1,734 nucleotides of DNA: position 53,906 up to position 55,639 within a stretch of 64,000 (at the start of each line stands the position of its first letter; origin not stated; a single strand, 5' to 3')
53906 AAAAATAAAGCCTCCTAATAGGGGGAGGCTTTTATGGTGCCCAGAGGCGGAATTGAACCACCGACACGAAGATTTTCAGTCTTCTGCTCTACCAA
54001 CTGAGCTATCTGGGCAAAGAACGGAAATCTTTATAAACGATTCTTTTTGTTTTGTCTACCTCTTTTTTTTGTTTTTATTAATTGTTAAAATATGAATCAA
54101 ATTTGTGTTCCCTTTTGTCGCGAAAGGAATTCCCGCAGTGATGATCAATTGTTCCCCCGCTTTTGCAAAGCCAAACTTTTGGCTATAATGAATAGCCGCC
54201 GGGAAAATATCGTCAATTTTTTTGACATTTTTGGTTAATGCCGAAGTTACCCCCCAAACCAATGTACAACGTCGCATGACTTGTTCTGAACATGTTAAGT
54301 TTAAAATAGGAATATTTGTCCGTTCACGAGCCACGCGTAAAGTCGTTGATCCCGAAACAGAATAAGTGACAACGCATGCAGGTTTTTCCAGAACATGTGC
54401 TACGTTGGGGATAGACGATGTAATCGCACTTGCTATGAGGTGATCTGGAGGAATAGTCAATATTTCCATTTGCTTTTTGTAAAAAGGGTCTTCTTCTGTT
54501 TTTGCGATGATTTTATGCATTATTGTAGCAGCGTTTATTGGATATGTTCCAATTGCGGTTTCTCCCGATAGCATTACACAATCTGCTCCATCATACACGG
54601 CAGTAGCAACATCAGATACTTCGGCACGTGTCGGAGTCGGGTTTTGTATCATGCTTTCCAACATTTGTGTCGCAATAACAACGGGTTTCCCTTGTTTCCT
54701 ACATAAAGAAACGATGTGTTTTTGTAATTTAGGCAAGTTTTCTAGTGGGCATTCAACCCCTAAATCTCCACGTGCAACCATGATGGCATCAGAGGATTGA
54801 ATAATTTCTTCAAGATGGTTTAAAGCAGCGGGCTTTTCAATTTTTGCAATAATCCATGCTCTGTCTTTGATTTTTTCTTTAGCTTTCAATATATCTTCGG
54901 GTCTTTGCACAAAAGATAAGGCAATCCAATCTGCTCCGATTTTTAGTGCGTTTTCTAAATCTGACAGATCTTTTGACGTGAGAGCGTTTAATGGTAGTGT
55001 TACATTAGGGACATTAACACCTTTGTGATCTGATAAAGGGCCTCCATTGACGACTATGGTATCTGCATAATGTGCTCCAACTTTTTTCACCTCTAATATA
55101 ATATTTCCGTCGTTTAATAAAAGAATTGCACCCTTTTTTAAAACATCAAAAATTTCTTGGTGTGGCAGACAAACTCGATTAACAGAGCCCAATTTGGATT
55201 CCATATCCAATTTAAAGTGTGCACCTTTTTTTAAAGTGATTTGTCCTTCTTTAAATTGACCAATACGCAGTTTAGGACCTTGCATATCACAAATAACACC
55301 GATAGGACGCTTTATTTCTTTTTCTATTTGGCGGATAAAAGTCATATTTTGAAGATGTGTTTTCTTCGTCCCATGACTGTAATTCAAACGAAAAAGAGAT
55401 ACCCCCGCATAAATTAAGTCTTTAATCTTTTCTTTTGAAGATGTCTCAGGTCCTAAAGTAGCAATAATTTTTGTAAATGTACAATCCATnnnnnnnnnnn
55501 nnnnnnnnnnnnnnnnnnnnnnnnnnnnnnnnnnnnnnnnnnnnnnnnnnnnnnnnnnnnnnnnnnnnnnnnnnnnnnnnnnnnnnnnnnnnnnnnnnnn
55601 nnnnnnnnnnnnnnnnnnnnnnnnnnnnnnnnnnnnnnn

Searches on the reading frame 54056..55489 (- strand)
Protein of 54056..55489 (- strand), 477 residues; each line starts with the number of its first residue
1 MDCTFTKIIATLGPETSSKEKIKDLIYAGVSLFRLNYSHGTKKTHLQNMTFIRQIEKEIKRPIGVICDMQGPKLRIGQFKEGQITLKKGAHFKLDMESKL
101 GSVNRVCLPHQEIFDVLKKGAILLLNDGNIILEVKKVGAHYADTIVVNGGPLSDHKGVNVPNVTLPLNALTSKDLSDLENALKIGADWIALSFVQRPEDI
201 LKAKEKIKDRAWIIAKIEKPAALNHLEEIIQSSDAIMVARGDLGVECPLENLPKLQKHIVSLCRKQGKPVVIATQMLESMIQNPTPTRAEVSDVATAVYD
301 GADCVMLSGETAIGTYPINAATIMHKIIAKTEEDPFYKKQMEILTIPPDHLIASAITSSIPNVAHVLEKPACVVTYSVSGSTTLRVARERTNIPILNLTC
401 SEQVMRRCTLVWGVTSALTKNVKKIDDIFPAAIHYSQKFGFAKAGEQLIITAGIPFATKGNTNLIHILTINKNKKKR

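Call 13: find_encoding_contigs(protein=window:54056-55489:-, flank=10000, max_places=2)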
Protein window:54056-55489:- (477 aa): 1 contig read that carries it; 1 place shown.
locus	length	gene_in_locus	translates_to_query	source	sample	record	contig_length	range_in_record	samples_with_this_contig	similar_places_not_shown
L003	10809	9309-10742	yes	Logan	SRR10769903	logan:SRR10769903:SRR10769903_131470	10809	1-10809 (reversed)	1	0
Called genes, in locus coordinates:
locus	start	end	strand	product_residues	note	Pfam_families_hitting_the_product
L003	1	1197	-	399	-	?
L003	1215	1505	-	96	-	PF00166:Cpn10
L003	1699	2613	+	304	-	PF00483:NTP_transferase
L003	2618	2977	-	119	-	PF01883:FeS_assembly_P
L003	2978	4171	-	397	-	PF00155:Aminotran_1_2 (weak), PF00266:Aminotran_5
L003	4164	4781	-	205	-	PF01458:SUFBD_core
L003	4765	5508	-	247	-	PF02463:SMC_N (faint), PF00005:ABC_tran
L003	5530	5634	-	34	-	-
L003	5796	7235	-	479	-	PF19295:SufBD_N, PF01458:SUFBD_core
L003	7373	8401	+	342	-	PF00989:PAS (weak), PF13426:PAS_9, PF00990:GGDEF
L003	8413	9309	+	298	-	PF01263:Aldose_epim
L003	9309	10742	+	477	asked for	PF00224:PK, PF02887:PK_C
